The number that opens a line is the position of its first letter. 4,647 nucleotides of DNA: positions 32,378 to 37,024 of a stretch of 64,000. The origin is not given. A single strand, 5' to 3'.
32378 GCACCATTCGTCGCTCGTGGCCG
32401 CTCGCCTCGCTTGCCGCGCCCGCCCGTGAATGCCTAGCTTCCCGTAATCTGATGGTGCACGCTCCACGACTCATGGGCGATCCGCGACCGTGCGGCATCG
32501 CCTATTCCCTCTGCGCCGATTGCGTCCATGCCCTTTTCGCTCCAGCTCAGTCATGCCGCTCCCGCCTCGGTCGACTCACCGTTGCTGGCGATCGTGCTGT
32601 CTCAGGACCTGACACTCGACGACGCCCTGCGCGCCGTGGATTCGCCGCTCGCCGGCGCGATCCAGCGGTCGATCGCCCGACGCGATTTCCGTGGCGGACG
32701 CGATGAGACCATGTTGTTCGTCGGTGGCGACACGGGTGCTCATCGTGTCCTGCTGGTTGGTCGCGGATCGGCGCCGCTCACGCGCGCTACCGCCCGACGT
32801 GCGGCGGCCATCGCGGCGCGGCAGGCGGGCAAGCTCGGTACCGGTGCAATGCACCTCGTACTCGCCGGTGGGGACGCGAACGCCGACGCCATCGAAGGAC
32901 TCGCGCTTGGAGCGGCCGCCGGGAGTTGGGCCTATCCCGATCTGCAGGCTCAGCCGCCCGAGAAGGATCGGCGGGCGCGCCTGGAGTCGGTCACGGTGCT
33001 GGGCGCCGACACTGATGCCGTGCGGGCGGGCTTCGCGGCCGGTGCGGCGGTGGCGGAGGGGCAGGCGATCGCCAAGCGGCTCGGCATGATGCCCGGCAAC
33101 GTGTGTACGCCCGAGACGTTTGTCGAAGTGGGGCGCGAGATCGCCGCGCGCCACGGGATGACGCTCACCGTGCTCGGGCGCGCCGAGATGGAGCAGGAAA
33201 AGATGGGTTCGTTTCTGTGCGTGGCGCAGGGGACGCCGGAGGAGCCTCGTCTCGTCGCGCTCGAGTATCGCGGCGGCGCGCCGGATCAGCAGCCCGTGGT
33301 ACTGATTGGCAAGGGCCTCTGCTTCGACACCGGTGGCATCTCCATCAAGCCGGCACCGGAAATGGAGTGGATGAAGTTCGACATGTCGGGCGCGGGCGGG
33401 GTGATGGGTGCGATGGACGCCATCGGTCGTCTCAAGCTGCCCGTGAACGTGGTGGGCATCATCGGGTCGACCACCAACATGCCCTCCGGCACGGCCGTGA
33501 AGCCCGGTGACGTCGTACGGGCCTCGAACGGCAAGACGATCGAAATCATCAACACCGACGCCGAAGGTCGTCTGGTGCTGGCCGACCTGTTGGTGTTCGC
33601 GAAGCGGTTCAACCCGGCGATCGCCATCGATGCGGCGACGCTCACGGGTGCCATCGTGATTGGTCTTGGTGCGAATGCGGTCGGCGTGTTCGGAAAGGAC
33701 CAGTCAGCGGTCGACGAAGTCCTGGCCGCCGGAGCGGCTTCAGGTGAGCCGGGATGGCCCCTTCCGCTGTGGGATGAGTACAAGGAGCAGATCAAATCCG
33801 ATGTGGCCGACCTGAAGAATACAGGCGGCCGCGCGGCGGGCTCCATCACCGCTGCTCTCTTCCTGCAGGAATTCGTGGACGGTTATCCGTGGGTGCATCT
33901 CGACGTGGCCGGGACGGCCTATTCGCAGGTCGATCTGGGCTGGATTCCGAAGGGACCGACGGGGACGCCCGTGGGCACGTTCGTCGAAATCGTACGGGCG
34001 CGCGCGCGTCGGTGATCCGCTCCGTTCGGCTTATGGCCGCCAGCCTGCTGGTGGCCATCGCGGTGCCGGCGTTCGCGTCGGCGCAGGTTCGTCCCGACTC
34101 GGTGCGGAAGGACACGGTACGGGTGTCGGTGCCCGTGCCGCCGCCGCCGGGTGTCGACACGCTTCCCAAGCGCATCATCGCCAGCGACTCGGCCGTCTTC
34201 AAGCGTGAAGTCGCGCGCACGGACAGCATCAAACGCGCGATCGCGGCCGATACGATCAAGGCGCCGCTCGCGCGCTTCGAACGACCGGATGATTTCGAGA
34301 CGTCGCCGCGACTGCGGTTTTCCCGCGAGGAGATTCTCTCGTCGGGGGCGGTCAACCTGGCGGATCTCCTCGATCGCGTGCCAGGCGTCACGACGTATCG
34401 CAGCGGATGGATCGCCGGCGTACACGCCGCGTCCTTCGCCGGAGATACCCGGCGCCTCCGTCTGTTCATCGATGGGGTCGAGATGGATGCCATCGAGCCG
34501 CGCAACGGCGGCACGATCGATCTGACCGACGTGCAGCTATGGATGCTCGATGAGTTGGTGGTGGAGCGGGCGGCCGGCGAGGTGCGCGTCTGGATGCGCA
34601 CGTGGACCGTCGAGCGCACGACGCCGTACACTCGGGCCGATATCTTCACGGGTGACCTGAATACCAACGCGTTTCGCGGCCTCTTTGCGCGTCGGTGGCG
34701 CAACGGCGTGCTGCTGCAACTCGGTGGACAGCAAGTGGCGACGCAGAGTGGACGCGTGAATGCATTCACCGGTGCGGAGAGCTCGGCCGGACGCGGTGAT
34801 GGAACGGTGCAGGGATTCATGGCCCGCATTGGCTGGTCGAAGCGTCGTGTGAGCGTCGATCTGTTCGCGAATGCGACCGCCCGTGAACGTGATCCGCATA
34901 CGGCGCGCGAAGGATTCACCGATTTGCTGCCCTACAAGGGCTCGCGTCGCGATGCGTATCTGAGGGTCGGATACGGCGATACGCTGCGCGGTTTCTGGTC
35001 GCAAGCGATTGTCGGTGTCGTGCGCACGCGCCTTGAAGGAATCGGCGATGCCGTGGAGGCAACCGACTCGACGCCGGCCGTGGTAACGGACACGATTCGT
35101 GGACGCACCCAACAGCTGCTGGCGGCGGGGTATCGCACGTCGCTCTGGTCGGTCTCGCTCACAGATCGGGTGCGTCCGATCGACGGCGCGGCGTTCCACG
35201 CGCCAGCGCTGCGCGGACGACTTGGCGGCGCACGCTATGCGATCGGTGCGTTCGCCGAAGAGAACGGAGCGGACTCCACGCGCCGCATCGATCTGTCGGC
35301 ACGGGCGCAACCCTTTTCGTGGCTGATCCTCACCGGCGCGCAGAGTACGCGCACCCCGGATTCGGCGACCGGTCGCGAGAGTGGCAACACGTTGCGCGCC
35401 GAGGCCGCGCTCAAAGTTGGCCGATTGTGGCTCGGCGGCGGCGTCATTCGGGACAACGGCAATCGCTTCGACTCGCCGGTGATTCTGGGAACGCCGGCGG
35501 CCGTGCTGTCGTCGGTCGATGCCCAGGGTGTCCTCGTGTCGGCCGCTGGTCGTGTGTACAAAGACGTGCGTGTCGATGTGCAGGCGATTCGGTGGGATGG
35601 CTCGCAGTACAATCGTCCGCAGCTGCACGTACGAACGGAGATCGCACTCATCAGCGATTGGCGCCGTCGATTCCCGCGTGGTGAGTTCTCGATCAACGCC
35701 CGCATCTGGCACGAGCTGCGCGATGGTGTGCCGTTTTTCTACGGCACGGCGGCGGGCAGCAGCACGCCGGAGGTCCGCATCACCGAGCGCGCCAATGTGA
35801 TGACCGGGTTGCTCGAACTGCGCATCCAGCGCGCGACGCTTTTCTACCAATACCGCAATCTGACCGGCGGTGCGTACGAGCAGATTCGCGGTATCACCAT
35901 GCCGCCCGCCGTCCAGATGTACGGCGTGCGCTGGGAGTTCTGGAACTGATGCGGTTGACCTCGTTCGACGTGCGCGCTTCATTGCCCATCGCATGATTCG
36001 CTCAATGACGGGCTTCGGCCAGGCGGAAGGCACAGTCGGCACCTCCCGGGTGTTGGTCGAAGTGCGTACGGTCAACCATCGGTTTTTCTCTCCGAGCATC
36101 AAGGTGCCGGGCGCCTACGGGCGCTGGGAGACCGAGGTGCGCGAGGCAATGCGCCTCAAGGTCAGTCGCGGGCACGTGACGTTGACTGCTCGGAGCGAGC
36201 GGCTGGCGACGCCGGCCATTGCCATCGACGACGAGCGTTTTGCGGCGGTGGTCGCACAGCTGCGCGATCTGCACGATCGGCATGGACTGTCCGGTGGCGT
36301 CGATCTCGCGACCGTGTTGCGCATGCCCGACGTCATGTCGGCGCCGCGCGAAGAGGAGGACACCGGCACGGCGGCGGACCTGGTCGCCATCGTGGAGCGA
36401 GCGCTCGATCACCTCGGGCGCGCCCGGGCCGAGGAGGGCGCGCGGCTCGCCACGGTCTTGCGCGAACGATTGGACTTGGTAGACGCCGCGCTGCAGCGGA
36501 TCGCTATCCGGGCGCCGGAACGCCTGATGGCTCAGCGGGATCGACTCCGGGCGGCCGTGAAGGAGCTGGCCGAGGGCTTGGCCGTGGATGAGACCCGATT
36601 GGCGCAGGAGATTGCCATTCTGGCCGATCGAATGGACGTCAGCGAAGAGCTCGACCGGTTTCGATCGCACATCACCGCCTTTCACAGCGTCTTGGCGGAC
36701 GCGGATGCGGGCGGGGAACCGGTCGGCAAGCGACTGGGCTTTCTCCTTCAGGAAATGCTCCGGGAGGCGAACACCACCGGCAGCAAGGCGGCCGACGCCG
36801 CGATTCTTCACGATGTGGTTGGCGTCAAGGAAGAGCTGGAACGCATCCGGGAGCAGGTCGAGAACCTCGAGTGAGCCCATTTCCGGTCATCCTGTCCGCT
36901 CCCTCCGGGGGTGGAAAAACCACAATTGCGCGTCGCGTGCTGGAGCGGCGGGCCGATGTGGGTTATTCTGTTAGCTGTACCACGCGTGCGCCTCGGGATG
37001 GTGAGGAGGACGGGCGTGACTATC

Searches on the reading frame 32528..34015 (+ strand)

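Call 74: search_protein_families(library=pfam, proteins=[window:32528-34015:+], max_evalue=1e-8)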
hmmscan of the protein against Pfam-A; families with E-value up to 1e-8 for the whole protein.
window:32528-34015:+ (495 aa): 2 families
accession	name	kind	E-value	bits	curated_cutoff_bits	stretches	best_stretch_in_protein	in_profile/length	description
PF00883.26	Peptidase_M17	-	1.6e-117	392.7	25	1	181-485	2-309/310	Cytosol aminopeptidase family, catalytic domain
PF02789.23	Peptidase_M17_N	-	6.4e-13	49.2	23.4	1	26-141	6-127/129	Cytosol aminopeptidase family, N-terminal domain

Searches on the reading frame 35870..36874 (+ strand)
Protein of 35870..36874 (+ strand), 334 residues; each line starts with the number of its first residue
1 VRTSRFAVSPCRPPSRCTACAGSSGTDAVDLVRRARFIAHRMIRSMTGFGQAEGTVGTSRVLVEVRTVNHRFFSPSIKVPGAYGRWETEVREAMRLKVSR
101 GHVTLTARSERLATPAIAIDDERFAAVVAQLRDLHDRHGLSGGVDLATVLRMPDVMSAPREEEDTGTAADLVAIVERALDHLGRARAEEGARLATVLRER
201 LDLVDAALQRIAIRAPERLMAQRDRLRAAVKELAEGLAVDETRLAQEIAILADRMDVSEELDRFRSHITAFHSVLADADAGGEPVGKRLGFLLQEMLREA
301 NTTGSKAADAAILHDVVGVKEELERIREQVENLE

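Call 74: search_protein_families(library=pfam, proteins=[window:35870-36874:+], max_evalue=1e-8)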
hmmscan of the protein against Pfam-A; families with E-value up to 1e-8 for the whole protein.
window:35870-36874:+ (334 aa): 2 families
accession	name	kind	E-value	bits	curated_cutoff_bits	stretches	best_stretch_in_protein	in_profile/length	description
PF08340.16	YicC-like_C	-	1.3e-38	132.3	27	1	214-334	4-120/120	Endoribonuclease YicC-like, C-terminal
PF03755.18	YicC-like_N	-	9.8e-35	120.7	25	1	43-194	1-155/156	Endoribonuclease YicC-like, N-terminal region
